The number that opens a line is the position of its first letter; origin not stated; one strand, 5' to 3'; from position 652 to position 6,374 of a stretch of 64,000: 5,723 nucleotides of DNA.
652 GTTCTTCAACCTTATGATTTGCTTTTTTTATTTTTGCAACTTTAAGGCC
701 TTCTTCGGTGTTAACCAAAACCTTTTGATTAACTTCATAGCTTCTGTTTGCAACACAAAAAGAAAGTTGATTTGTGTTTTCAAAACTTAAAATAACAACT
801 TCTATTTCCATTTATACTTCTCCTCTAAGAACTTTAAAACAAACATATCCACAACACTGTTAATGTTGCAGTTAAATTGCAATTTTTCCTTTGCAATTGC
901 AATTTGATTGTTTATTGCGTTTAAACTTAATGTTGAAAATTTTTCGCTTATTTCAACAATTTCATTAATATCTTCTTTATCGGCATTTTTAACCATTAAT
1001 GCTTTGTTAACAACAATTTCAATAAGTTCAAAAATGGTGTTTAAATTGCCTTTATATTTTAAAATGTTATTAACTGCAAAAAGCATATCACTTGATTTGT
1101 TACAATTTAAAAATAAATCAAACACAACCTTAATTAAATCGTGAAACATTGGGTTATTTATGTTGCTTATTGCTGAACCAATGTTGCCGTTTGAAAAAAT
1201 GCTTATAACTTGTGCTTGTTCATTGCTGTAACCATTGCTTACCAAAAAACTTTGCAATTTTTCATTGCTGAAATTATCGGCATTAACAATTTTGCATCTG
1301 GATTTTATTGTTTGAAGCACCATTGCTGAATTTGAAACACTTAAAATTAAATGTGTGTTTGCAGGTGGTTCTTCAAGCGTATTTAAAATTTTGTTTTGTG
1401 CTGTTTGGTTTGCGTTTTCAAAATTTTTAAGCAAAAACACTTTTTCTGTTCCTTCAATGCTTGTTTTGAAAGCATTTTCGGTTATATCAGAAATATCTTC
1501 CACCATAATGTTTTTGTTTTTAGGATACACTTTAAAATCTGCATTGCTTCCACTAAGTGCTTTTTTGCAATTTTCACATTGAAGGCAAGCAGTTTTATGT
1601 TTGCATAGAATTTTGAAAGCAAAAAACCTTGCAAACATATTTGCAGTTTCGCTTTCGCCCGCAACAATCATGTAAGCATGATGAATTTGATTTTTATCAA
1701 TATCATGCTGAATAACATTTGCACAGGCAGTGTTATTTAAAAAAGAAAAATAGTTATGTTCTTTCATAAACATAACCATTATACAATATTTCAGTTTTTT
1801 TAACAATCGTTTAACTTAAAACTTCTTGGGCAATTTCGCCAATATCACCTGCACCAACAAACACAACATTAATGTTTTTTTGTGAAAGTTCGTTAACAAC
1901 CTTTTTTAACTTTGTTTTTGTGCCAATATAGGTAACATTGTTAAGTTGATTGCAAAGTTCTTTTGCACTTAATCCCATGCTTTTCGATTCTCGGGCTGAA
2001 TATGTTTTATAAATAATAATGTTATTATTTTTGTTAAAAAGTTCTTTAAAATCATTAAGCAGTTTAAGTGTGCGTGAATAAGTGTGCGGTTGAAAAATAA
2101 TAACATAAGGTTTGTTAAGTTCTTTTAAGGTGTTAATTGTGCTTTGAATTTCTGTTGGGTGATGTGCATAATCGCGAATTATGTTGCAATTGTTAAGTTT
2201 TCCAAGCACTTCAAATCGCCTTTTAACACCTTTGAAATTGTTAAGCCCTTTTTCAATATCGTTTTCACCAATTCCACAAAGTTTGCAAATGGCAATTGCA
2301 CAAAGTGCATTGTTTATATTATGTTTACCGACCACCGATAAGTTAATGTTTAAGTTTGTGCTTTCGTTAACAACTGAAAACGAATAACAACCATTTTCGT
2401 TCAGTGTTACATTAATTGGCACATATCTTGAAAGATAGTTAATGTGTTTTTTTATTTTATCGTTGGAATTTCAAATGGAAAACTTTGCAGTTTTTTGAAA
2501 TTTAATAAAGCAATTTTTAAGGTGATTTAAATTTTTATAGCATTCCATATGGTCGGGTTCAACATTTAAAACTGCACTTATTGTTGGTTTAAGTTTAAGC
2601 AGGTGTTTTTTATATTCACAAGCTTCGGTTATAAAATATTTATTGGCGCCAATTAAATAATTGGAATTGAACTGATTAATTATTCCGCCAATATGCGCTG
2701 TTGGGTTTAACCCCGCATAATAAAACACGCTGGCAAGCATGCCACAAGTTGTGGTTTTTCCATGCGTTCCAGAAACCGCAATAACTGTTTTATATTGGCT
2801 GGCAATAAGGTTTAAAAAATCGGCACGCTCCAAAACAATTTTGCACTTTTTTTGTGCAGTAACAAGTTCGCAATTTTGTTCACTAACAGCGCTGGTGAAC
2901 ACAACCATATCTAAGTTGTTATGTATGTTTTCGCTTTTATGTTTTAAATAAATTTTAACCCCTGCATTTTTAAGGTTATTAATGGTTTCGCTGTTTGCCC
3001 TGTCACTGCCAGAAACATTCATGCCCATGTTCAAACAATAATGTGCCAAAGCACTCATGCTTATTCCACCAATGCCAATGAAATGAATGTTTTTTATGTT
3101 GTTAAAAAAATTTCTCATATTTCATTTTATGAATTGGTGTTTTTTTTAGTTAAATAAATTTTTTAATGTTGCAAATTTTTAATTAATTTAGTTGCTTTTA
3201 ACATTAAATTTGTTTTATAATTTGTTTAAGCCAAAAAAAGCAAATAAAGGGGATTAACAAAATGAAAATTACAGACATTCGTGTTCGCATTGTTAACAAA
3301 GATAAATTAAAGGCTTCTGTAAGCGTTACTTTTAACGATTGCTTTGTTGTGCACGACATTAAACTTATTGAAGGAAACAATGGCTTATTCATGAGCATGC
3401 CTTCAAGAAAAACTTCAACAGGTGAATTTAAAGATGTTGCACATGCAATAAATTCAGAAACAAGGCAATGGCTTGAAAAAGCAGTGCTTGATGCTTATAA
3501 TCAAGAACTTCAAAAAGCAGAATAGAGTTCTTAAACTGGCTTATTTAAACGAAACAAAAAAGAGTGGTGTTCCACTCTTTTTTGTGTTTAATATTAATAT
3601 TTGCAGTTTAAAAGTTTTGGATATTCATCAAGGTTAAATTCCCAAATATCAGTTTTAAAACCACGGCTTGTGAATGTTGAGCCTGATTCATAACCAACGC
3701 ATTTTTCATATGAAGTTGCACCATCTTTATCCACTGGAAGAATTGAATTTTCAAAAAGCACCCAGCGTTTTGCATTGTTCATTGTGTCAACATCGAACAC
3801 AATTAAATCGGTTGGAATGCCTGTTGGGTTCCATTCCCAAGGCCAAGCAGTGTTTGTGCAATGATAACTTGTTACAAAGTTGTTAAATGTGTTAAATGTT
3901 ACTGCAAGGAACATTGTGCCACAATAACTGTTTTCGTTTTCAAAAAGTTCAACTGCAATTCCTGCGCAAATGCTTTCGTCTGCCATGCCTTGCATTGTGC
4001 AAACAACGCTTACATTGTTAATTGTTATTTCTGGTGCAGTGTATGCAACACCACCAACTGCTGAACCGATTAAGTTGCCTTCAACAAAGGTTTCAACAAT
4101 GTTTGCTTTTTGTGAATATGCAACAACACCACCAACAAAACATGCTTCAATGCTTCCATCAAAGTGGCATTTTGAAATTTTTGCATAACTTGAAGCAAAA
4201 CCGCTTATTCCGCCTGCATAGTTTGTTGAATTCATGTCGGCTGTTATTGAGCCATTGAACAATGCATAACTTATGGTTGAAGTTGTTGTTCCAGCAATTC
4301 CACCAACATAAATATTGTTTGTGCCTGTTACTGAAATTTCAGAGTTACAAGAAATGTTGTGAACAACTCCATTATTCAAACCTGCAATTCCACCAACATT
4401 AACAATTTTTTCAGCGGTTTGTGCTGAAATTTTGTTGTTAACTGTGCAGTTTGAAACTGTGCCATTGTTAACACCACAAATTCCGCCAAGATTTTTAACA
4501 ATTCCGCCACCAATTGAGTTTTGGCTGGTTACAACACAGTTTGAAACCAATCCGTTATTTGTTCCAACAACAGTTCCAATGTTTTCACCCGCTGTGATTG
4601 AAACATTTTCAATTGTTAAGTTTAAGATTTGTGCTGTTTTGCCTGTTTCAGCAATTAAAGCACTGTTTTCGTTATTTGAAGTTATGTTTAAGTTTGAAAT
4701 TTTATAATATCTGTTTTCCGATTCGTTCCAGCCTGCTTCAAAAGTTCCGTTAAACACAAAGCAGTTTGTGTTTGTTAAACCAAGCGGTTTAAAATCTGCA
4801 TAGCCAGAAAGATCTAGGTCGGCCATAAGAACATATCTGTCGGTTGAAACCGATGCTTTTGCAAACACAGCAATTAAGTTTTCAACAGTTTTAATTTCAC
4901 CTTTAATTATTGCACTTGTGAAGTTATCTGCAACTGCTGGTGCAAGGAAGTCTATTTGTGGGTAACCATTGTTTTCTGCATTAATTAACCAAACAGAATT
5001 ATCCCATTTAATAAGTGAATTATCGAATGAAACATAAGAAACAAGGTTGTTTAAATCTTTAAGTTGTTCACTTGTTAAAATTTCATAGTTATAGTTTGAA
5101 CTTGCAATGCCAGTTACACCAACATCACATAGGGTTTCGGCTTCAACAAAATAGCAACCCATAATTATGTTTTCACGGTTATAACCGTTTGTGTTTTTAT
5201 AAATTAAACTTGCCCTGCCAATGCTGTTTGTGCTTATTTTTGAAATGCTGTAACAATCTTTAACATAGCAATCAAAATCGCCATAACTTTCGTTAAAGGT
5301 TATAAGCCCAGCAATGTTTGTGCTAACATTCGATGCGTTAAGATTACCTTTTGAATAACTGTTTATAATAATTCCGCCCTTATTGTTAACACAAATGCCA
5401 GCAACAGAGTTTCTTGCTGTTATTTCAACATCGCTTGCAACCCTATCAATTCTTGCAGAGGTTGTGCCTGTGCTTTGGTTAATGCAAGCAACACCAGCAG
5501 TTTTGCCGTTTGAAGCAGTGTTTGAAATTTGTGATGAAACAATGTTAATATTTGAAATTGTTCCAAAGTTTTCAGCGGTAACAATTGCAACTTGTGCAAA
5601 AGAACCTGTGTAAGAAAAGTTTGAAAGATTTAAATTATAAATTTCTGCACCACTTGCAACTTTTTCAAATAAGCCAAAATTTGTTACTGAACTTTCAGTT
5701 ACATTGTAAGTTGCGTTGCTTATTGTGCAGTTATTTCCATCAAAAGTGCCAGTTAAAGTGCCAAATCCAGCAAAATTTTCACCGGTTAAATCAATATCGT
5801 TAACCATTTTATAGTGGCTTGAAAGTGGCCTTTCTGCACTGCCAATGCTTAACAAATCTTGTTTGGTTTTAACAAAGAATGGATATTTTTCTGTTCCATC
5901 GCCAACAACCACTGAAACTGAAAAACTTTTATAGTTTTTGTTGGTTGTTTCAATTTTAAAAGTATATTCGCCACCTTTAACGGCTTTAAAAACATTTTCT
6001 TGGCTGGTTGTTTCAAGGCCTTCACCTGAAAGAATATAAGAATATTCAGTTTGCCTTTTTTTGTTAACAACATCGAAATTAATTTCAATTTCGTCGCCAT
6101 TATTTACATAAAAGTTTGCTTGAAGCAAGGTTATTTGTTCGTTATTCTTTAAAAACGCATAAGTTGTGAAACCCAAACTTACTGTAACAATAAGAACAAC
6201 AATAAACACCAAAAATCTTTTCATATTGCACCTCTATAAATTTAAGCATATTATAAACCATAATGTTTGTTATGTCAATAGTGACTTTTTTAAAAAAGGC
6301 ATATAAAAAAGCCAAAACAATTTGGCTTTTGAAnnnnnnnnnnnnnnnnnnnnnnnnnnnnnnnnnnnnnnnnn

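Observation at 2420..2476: Essential cell-wall gene murC contains a single in-frame TGA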

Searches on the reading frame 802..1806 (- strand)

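Call 9: search_protein_families(library=ncbifam, proteins=[window:802-1806:-])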
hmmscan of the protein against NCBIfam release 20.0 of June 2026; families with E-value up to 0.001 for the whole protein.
window:802-1806:- (334 aa): 58 families (the best 25 are shown)
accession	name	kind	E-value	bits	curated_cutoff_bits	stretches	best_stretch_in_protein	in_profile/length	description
TIGR00678.1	holB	equivalog_domain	1.1e-37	129.5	180.6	1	31-211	3-187/188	DNA polymerase III subunit delta'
NF005972.1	PRK08058.1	equivalog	7e-35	120.7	340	1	29-326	14-326/328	DNA polymerase III subunit delta'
NF004047.0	PRK05564.1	equivalog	7e-35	120.5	282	1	27-328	11-312/313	DNA polymerase III subunit delta'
NF005926.0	PRK07940.1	equivalog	1.4e-28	100.3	300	1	21-250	16-246/394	DNA polymerase III subunit delta'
NF005581.0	PRK07276.1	equivalog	8.3e-25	87.9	263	1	33-275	15-261/291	DNA polymerase III subunit delta'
NF004310.0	PRK05707.1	equivalog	8.5e-25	87.8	280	1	33-317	13-310/328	DNA polymerase III subunit delta'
NF005638.0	PRK07399.1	subfamily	2.7e-22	79.2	230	1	97-217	104-225/317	DNA polymerase III subunit delta'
NF005362.0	PRK06871.1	equivalog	3.3e-22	79.1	456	1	32-195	15-183/327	DNA polymerase III subunit delta'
NF005515.0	PRK07132.1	equivalog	2.6e-20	73.1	204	1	28-314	6-284/301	DNA polymerase III subunit delta'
NF005941.0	PRK07993.1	equivalog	6.1e-20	72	477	1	20-316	4-307/334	DNA polymerase III subunit delta'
NF006430.0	PRK08699.1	equivalog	6.7e-20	71.3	481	1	41-199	20-192/325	DNA polymerase III subunit delta'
TIGR02397.1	dnaX_nterm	equivalog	1.2e-19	70.7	250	1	26-188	20-185/355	DNA polymerase III subunit gamma/tau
NF011514.0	PRK14953.1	equivalog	1.8e-19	70.1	536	1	27-189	23-188/488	DNA polymerase III subunits gamma and tau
NF004488.0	PRK05818.1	equivalog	1.9e-19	70.4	218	1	58-250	23-212/261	DNA polymerase III subunit delta'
NF005677.0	PRK07471.1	equivalog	2.5e-18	66.4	252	1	97-294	118-320/366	DNA polymerase III subunit delta'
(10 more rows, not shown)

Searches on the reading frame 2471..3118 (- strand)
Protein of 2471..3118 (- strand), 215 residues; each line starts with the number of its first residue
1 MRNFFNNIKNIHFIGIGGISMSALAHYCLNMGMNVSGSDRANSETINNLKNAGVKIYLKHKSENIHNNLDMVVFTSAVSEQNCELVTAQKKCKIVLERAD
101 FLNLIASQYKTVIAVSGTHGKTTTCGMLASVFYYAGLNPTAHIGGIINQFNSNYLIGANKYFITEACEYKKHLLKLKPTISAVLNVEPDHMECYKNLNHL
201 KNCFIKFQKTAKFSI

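Call 14: list_cluster_members(proteins=[P0001, window:2471-3118:-, window:12398-13888:-])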
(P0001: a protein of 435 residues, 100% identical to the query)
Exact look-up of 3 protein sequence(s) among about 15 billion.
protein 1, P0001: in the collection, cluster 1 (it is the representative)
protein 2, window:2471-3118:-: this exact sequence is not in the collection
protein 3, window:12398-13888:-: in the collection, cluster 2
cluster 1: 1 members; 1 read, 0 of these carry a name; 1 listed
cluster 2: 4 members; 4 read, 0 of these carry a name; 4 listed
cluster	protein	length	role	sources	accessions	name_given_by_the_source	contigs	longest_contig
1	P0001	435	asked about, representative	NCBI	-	-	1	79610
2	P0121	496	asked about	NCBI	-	-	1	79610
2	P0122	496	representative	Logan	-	-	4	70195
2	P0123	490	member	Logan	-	-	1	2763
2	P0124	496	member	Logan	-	-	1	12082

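Call 16: find_encoding_contigs(protein=P0122, flank=10000, max_places=6)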
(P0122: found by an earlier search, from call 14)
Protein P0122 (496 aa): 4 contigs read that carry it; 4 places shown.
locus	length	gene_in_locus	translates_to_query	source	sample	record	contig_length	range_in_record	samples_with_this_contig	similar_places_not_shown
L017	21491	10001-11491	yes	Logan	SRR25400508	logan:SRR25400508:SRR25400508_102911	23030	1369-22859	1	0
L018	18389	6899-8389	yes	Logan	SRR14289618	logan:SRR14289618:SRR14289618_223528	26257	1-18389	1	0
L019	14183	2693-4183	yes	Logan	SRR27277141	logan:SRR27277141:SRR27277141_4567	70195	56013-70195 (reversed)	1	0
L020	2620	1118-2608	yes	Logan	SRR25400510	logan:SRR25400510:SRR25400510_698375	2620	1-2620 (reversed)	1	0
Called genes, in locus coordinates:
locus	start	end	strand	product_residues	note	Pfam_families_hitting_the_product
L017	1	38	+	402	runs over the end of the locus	PF00890:FAD_binding_2 (weak), PF01266:DAO (faint), PF03486:HI0933_like, PF07992:Pyr_redox_2 (faint), PF12831:FAD_oxidored, PF13450:NAD_binding_8 (weak), PF13738:Pyr_redox_3 (faint), PF22780:HI0933_like_1st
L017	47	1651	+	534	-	PF28550:DUF8436, PF00890:FAD_binding_2 (faint), PF01266:DAO (faint), PF03486:HI0933_like (weak), PF07992:Pyr_redox_2 (faint), PF21688:FAD-depend_C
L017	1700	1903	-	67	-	PF12844:HTH_19, PF13560:HTH_31 (weak), PF13443:HTH_26 (weak), PF01381:HTH_3, PF07022:Phage_CI_repr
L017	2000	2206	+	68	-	-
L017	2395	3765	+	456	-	PF01406:tRNA-synt_1e, PF01921:tRNA-synt_1f (faint), PF09334:tRNA-synt_1g (weak)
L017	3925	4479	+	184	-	PF01195:Pept_tRNA_hydro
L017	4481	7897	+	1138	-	PF17757:UvrB_inter, PF02559:CarD_TRCF_RID, PF00270:DEAD, PF04851:ResIII, PF00271:Helicase_C, PF22590:Cas3-like_C_2 (weak), PF03461:TRCF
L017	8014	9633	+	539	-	-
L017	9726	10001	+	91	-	-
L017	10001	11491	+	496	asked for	PF00772:DnaB, PF13481:AAA_25, PF03796:DnaB_C, PF06745:ATPase (weak)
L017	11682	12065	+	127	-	PF01880:Desulfoferrodox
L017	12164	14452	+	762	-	PF19732:SpoIIE_N, PF07228:SpoIIE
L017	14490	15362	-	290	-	PF02645:DegV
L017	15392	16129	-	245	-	PF01048:PNP_UDP_1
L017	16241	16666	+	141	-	PF09424:YqeY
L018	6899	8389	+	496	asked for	PF00772:DnaB, PF13481:AAA_25, PF03796:DnaB_C, PF06745:ATPase (weak)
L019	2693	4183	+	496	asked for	PF00772:DnaB, PF13481:AAA_25, PF03796:DnaB_C, PF06745:ATPase (weak)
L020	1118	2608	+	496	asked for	PF00772:DnaB, PF13481:AAA_25, PF03796:DnaB_C, PF06745:ATPase (weak)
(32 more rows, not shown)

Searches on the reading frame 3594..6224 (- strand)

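Call 9: search_protein_families(library=ncbifam, proteins=[window:3594-6224:-])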
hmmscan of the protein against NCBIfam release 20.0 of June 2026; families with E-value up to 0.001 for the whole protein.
window:3594-6224:- (876 aa): 0 families

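Call 58: search_protein_families(library=pfam, proteins=[window:3594-6224:-], max_evalue=0.01)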
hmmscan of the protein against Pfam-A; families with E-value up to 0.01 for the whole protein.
window:3594-6224:- (876 aa): 1 family
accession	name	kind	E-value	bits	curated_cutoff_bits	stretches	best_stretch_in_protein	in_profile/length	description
PF07495.19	Y_Y_Y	-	0.0064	16.8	26.6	0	55-100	4-57/65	Y_Y_Y domain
